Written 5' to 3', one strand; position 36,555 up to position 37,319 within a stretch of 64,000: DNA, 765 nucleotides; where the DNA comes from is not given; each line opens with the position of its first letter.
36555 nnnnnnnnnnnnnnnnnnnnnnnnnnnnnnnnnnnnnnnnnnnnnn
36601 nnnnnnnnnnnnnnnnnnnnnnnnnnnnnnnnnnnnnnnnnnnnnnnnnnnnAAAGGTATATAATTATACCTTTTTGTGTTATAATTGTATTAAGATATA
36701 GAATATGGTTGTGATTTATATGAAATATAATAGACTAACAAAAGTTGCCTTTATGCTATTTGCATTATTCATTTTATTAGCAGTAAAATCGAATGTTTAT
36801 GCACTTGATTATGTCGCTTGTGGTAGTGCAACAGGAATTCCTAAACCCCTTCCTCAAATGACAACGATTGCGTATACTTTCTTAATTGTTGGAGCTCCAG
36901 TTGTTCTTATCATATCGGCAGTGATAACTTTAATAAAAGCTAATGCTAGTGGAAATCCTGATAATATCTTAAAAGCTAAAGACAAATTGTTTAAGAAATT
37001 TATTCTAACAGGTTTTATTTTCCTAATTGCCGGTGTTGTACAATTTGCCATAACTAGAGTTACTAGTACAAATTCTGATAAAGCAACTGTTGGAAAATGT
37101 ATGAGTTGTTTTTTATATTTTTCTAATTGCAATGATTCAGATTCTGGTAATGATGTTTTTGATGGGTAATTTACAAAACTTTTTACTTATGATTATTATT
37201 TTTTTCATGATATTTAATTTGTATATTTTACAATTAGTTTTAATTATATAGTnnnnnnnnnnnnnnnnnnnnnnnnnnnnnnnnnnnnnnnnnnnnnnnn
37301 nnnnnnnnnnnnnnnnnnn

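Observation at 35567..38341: Tandem array of three paralogs sharing an unrecognised pilin-like membrane module with swappable extracellular heads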

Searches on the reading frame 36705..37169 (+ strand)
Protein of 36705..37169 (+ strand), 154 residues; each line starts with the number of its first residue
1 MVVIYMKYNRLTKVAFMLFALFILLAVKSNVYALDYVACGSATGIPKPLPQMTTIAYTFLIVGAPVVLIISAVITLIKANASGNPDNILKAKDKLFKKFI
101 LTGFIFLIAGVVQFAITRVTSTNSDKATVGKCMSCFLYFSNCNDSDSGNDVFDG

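Call 3: search_protein_families(library=pfam, proteins=[window:36705-37169:+], max_evalue=1)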
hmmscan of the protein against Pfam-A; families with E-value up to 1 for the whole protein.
window:36705-37169:+ (154 aa): 7 families
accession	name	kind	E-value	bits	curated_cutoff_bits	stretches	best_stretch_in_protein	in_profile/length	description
PF02118.27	Srg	-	0.03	14.4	22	1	10-71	208-267/275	Srg family chemoreceptor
PF12576.13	DUF3754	-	0.042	14.3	27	1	59-145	65-135/137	Protein of unknown function (DUF3754)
PF14110.11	DUF4282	-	0.062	14.3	27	1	50-119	10-66/86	Domain of unknown function (DUF4282)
PF01578.25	Cytochrom_C_asm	-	0.13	12.3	29.9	1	52-112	78-138/212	Cytochrome C assembly protein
PF19607.4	DUF6112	-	0.33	11.2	25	1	49-95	16-61/88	Family of unknown function (DUF6112)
PF13273.12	DUF4064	-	0.42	11.3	32.1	0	15-114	18-100/102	Protein of unknown function (DUF4064)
PF18895.5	T4SS_pilin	-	0.67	10.5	26.6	1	55-114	12-70/71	Type IV secretion system pilin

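Call 4: search_protein_families(library=ncbifam, proteins=[window:36705-37169:+], max_evalue=1)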
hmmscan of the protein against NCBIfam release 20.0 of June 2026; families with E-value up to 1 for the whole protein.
window:36705-37169:+ (154 aa): 4 families
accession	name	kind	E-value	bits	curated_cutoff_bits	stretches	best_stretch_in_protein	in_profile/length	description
TIGR01522.1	ATPase-IIA2_Ca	equivalog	0.01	13.6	798.3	1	22-143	653-773/854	calcium-transporting P-type ATPase, PMR1-type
TIGR03097.1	PEP_O_lig_1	hypoth_equivalog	0.044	12.6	188.1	1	4-42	98-136/408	putative O-glycosylation ligase, exosortase A system-associated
NF045849.1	ICE_MMCAP2_0565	equivalog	0.16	11.7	40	1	55-116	12-77/80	Mbov_0395 family pilin-like conjugal transfer protein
NF047370.1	toxin_TsaT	equivalog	0.38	11.2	80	1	103-126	12-35/60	type II toxin-antitoxin system toxin TsaT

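Call 9: find_homologous_proteins(query=window:36705-37169:+, max_evalue=0.001)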
Query window:36705-37169:+ (154 aa): 2 proteins with E <= 0.001 among 42 candidates.
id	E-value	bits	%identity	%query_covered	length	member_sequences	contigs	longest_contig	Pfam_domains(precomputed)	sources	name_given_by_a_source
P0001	1.0e-92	326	100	100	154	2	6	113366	-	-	-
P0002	1.7e-58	215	70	89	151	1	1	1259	-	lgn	-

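Call 13: search_protein_families(library=phrogs, proteins=[window:36705-37169:+], max_evalue=0.1)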
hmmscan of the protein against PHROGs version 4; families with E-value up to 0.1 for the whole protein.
window:36705-37169:+ (154 aa): 0 families

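Call 19: find_encoding_contigs(protein=P0001, flank=10000, max_places=6)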
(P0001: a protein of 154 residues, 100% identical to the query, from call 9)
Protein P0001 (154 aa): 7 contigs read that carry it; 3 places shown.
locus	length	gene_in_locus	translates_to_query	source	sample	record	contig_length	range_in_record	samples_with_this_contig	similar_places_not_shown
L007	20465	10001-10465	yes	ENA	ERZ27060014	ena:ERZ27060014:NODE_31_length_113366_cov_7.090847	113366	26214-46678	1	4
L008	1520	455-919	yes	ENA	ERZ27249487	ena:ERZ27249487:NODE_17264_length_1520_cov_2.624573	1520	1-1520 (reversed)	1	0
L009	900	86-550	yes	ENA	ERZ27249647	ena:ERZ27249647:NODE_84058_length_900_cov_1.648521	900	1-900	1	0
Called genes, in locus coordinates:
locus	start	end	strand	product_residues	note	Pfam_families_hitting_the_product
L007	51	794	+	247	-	PF01966:HD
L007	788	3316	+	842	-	PF00133:tRNA-synt_1, PF01406:tRNA-synt_1e (faint), PF09334:tRNA-synt_1g, PF13603:tRNA-synt_1_2 (faint), PF09334:tRNA-synt_1g, PF00133:tRNA-synt_1, PF08264:Anticodon_1, PF10458:Val_tRNA-synt_C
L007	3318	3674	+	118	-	PF00462:Glutaredoxin (weak), PF03960:ArsC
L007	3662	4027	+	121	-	PF01880:Desulfoferrodox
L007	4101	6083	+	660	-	PF22745:Nlig-Ia, PF01653:DNA_ligase_aden, PF03120:OB_DNA_ligase, PF03119:DNA_ligase_ZBD, PF12826:HHH_2, PF14520:HHH_5 (weak), PF00533:BRCT, PF12738:PTCB-BRCT (weak)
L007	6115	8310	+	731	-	PF02901:PFL-like, PF01228:Gly_radical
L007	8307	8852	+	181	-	-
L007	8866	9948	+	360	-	-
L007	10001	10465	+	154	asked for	-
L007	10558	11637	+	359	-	-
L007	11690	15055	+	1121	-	PF01855:POR_N, PF17147:PFOR_II, PF01558:POR, PF10371:EKR, PF13183:Fer4_8 (faint), PF13187:Fer4_9 (weak), PF02775:TPP_enzyme_C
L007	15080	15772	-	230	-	PF04542:Sigma70_r2, PF04545:Sigma70_r4, PF01381:HTH_3 (weak)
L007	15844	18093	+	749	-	PF23139:OB_YrrC, PF14490:HHH_RecD2, PF01443:Viral_helicase1 (faint), PF13086:AAA_11 (weak), PF13245:AAA_19, PF13604:AAA_30, PF18335:SH3_13, PF13538:UvrD_C_2, +1 more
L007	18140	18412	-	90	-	-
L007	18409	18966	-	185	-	-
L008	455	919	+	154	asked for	-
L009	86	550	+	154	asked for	-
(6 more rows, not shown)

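Call 28: find_homologous_proteins(query=A3, max_evalue=0.00001)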
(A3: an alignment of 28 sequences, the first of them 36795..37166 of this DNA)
Query A3 (28 sequences) (124 aa, profile of the alignment): 321 proteins with E <= 0.00001 among 3899 candidates; the best 120 are listed.
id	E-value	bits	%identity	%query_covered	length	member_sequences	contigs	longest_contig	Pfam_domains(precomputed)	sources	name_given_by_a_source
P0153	1.5e-51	191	38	91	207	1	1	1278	-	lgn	-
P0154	1.5e-50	188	40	90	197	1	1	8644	PF10320.16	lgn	-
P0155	9.5e-50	185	39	90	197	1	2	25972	-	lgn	-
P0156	2.1e-49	184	38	90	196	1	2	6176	PF10320.16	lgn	-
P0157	2.6e-49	184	38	90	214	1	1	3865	-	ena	-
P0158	4.0e-49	183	40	91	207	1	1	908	-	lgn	-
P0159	4.2e-49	183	39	96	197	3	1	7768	PF10320.16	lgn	-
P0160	5.8e-49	183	37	84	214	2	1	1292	-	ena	-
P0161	7.7e-49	183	40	84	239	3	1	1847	-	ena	-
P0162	8.8e-49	182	38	96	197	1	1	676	PF10320.16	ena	-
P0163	1.2e-48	182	40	84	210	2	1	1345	-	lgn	-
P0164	1.8e-48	181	49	95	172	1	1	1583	PF02118.28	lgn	-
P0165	1.9e-48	181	46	98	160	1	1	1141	-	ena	-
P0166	2.6e-48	181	41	91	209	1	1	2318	-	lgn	-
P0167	2.7e-48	181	40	84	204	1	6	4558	-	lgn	-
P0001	2.2e-47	178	100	100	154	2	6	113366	-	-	-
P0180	2.7e-47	178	34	90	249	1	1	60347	-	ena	-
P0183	4.1e-47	177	39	84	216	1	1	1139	PF18895.6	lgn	-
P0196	2.9e-46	174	41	84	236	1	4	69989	-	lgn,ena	-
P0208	5.7e-45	170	48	97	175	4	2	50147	PF18895.6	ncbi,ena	-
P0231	7.1e-41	157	37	85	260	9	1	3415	PF18895.6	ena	-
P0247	1.0e-32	130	39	77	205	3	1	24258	-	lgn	-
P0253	6.0e-27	112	32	83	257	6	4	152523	-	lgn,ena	-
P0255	8.6e-27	111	29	84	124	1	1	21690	-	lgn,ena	-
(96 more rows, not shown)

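Call 29: find_encoding_contigs(protein=P0208, flank=10000, max_places=2)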
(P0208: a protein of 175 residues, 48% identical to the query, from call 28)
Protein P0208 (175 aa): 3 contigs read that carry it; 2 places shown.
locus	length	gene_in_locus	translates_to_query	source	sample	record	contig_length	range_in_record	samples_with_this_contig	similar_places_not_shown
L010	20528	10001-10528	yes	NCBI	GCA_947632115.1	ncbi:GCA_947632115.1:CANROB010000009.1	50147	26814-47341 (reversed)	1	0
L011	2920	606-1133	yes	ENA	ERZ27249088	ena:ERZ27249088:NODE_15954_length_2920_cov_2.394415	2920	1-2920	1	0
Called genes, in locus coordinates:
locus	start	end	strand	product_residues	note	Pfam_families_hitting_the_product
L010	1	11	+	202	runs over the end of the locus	PF09997:DUF2238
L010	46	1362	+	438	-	-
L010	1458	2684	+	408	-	-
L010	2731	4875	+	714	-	PF08206:OB_RNB (faint), PF17876:CSD2, PF00773:RNB, PF00575:S1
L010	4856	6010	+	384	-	PF09587:PGA_cap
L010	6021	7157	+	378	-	PF09587:PGA_cap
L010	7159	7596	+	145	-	PF01668:SmpB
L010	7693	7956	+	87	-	PF04026:SpoVG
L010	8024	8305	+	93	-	PF07873:YabP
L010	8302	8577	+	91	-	-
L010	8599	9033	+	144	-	PF04977:DivIC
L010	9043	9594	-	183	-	PF04011:LemA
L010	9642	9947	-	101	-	PF09671:Spore_GerQ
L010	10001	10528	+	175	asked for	PF18895:T4SS_pilin (weak)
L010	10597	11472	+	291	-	PF01136:Peptidase_U32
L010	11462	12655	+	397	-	PF01136:Peptidase_U32, PF16325:Peptidase_U32_C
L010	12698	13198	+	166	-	PF03449:GreA_GreB_N, PF01272:GreA_GreB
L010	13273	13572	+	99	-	-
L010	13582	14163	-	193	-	PF00574:CLP_protease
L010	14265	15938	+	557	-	PF00485:PRK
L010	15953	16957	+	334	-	PF00044:Gp_dh_N, PF02800:Gp_dh_C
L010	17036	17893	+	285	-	PF13367:PrsW-protease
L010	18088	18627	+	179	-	PF05198:IF3_N, PF00707:IF3_C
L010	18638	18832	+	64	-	PF01632:Ribosomal_L35p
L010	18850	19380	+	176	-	PF00453:Ribosomal_L20, PF07498:Rho_N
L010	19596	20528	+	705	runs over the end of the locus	PF13191:AAA_16 (weak), PF23569:NBD_SMAX1 (weak), PF00004:AAA, PF17871:AAA_lid_9, PF00004:AAA, PF07724:AAA_2, PF07728:AAA_5, PF10431:ClpB_D2-small, +9 more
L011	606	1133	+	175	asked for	PF18895:T4SS_pilin (weak)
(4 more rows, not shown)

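Call 30: find_encoding_contigs(protein=P0196, flank=10000, max_places=2)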
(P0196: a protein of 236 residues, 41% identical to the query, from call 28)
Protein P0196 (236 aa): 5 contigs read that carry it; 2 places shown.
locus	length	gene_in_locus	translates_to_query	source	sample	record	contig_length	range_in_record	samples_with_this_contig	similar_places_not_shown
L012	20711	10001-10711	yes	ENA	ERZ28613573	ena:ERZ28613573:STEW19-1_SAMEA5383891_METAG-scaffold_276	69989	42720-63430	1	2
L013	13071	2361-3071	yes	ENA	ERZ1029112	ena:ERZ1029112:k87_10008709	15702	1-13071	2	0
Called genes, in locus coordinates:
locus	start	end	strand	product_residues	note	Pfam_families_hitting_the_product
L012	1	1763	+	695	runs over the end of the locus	PF08206:OB_RNB, PF17876:CSD2, PF00773:RNB, PF00575:S1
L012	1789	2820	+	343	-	PF18895:T4SS_pilin (weak)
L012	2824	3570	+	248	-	PF14808:TMEM164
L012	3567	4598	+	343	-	PF18895:T4SS_pilin (weak)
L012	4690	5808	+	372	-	PF09587:PGA_cap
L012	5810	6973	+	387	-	PF09587:PGA_cap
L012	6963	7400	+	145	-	PF01668:SmpB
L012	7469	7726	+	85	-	PF04026:SpoVG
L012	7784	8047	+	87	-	PF07873:YabP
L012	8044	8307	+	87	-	PF09578:Spore_YabQ (weak)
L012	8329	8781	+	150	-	PF04977:DivIC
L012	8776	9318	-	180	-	PF04011:LemA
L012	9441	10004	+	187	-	PF06130:PTAC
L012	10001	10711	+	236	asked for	-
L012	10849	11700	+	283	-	PF01136:Peptidase_U32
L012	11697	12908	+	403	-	PF01136:Peptidase_U32, PF16325:Peptidase_U32_C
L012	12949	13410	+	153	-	PF03449:GreA_GreB_N, PF01272:GreA_GreB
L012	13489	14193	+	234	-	PF00561:Abhydrolase_1, PF12146:Hydrolase_4, PF12697:Abhydrolase_6, PF20408:Abhydrolase_11 (faint), PF03959:FSH1 (weak), PF00326:Peptidase_S9 (weak)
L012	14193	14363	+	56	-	-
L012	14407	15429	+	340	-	PF02547:Queuosine_synth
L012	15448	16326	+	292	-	PF01745:IPT (weak), PF13238:AAA_18 (faint), PF01715:IPPT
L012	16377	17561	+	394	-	PF01996:F420_ligase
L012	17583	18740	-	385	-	-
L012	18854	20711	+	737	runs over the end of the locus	PF23139:OB_YrrC, PF14490:HHH_RecD2, PF01443:Viral_helicase1 (faint), PF13086:AAA_11 (weak), PF13245:AAA_19, PF13604:AAA_30, PF18335:SH3_13, PF13538:UvrD_C_2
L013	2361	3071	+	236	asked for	-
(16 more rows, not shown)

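Call 31: find_encoding_contigs(protein=P0253, flank=10000, max_places=2)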
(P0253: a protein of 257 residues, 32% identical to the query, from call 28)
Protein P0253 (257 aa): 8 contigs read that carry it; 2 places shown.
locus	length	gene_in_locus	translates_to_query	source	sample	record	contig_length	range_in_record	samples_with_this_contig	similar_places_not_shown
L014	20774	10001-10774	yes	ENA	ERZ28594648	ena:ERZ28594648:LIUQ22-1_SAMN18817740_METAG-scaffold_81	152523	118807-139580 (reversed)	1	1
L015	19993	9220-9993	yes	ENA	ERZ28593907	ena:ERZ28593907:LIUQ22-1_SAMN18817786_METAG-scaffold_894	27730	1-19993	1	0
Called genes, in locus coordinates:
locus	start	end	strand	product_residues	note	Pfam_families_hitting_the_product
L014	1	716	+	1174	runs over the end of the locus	-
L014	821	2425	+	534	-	-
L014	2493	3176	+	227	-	-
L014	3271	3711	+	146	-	PF17424:DUF5411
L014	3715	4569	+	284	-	-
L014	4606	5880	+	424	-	PF00437:T2SSE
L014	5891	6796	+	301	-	-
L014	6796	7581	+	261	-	-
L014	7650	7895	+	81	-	-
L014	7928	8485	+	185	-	-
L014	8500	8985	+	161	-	-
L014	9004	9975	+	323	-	-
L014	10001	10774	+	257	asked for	-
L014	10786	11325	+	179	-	-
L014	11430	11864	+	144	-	-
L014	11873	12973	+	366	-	-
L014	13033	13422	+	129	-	-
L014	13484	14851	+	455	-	-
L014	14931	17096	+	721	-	-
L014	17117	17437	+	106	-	-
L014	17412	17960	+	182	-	PF26593:TraC-like (weak)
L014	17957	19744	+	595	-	PF12846:AAA_10 (faint), PF01935:DUF87, PF19044:P-loop_TraG, PF13401:AAA_22 (faint)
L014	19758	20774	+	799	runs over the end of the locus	PF01551:Peptidase_M23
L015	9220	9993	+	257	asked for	-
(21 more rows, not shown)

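Call 42: find_encoding_contigs(protein=P0255, flank=10000, max_places=2)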
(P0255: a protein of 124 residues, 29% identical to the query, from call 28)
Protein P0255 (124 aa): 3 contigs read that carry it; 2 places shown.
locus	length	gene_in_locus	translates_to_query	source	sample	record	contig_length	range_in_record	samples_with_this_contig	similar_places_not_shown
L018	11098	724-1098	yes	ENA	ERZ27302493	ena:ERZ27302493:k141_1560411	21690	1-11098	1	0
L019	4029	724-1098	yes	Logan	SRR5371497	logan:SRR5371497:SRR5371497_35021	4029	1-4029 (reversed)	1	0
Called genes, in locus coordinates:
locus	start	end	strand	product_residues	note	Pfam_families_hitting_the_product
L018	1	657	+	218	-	?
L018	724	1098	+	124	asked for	-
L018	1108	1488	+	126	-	-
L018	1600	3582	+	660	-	-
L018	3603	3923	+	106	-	-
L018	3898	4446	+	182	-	PF26593:TraC-like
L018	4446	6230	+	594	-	PF01580:FtsK_SpoIIIE (faint), PF10412:TrwB_AAD_bind (faint), PF12846:AAA_10 (weak), PF19044:P-loop_TraG, PF01935:DUF87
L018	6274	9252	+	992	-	PF08486:SpoIID (weak), PF05257:CHAP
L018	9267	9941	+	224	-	-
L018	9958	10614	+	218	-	PF02534:T4SS-DNA_transf, PF10412:TrwB_AAD_bind (weak), PF01935:DUF87 (weak)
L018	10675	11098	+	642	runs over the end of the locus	PF02534:T4SS-DNA_transf, PF10412:TrwB_AAD_bind, PF12696:TraG-D_C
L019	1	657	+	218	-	?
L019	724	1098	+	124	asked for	-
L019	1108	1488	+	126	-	-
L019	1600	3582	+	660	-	-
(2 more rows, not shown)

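Call 43: find_encoding_contigs(protein=P0247, flank=10000, max_places=2)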
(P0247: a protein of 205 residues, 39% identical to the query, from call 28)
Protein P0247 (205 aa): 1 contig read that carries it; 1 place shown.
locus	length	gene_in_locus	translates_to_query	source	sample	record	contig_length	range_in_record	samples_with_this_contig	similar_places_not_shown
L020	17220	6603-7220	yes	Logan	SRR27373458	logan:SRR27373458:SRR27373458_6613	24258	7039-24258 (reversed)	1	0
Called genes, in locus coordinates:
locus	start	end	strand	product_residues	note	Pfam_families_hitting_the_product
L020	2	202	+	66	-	?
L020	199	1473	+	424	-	-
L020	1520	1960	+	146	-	PF01668:SmpB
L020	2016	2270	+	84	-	PF04026:SpoVG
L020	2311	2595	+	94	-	PF07873:YabP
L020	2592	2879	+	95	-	-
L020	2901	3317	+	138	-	PF04420:CHD5 (faint), PF04977:DivIC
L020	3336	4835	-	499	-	PF05598:DUF772, PF01609:DDE_Tnp_1, PF13751:DDE_Tnp_1_6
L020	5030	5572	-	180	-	PF04011:LemA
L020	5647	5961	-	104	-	PF09671:Spore_GerQ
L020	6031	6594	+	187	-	PF06130:PTAC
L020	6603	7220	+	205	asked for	-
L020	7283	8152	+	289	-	PF01136:Peptidase_U32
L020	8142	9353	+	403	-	PF01136:Peptidase_U32, PF16325:Peptidase_U32_C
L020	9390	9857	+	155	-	PF03449:GreA_GreB_N, PF01272:GreA_GreB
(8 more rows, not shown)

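Call 50: search_dna_similar(query=P0255, collection=plasmids, mode=protein, max_evalue=0.001, max_rows=20)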
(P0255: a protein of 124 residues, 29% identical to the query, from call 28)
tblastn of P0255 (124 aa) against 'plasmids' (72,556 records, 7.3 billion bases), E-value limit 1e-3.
No match.

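Call 51: search_dna_similar(query=P0180, collection=phages, mode=protein, max_evalue=0.001, max_rows=20)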
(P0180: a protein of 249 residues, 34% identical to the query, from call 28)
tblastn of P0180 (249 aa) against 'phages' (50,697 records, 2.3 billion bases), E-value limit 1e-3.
No match.

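Call 57: search_protein_families(library=pfam, alignment_id=A7, max_evalue=0.01)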
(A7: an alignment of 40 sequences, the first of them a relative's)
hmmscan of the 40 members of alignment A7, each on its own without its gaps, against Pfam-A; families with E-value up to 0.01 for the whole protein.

A. member 1, P0001 (154 aa): 0 families

B. families by the number of members that match (of 40 scanned): 23 families
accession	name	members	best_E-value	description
PF18895.5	T4SS_pilin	34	2e-06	Type IV secretion system pilin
PF02118.27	Srg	11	9.3e-06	Srg family chemoreceptor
PF10320.15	7TM_GPCR_Srsx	9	1.3e-07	Serpentine type 7TM GPCR chemoreceptor Srsx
PF00001.26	7tm_1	8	0.00012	7 transmembrane receptor (rhodopsin family)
PF13853.12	7tm_4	5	0.00031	Olfactory receptor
PF10325.15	7TM_GPCR_Srz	4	0.00055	Serpentine type 7TM GPCR chemoreceptor Srz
PF14264.12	Glucos_trans_II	3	0.0017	Glucosyl transferase GtrII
PF04123.18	DUF373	2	0.0011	Domain of unknown function (DUF373)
PF01508.21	Paramecium_SA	2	0.0023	Paramecium surface antigen domain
PF01437.31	PSI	2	0.0041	Plexin repeat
PF09323.15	DUF1980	1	5.2e-05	DUF1980 N-terminal domain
PF04547.17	Anoctamin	1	0.00023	Calcium-activated chloride channel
PF20394.4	DUF6688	1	0.00056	DUF6688 N-terminal domain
PF04789.21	DUF621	1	0.00067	Protein of unknown function (DUF621)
PF15086.11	UPF0542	1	0.0015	Uncharacterised protein family UPF0542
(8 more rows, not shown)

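Call 58: search_protein_families(library=ncbifam, alignment_id=A7, max_evalue=0.01)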
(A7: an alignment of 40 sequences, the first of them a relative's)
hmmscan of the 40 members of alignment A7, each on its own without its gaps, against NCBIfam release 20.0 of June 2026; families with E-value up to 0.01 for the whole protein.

A. member 1, P0001 (154 aa): 0 families

B. families by the number of members that match (of 40 scanned): 20 families
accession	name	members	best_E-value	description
TIGR03943.1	TIGR03943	8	0.00012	TIGR03943 family putative permease subunit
NF045849.1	ICE_MMCAP2_0565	7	0.00079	Mbov_0395 family pilin-like conjugal transfer protein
NF008272.0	PRK11049.1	5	0.00085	D-serine/D-alanine/glycine transporter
NF045848.1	MMCAP2_0566_fam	3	0.00014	MMCAP2_0566 family conjugal transfer protein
TIGR03003.1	ectoine_ehuD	3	0.00088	ectoine/hydroxyectoine ABC transporter permease subunit EhuD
NF040963.1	MamI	2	0.00065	magnetosome protein MamI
NF002763.0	PRK02833.1-1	2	0.0014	phosphate-starvation-inducible protein PsiE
NF008474.0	PRK11371.1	2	0.0019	hypothetical protein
TIGR04476.1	exosort_XrtN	2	0.0029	exosortase N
TIGR03753.1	blh_monoox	1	0.00021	beta-carotene 15,15'-dioxygenase, Brp/Blh family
NF046089.1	CD3337_EF1877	1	0.00099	CD3337/EF1877 family mobilome membrane protein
NF010558.0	PRK13953.1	1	0.002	large conductance mechanosensitive channel protein MscL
NF007790.0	PRK10484.1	1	0.0023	solute:sodium symporter family transporter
NF041604.1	CSP_NTE_dom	1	0.0051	cold shock domain-containing protein membrane protein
TIGR00797.1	matE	1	0.0067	MATE family efflux transporter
NF045889.1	ICE_Mbov_0396_TM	1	0.0077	Mbov_0396 family ICE element transmembrane protein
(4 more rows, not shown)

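Call 62: predict_structure(alignment_id=A7)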
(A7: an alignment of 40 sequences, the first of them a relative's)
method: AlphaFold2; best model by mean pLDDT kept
length: 154 residues; sequences in the alignment: 40
mean_pLDDT: 82.1   pTM: 0.61
mean pLDDT of the five models: 82.1, 77.6, 77.3, 76.9, 76.7
residues with pLDDT >= 90: 20; 70-90: 113; 50-70: 15; < 50: 6
segments of 3 or more residues with pLDDT < 50: 1-3
pLDDT, mean of each block of 10 residues (from residue 1): 51 82 78 78 86 89 87 88 91 89 89 86 82 88 78 54
secondary structure, 60 per line:
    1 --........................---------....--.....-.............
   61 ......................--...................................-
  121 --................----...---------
elements in order: H3-26 E36-39 E42-46 H48-82 H85-119 H123-138 E143-145
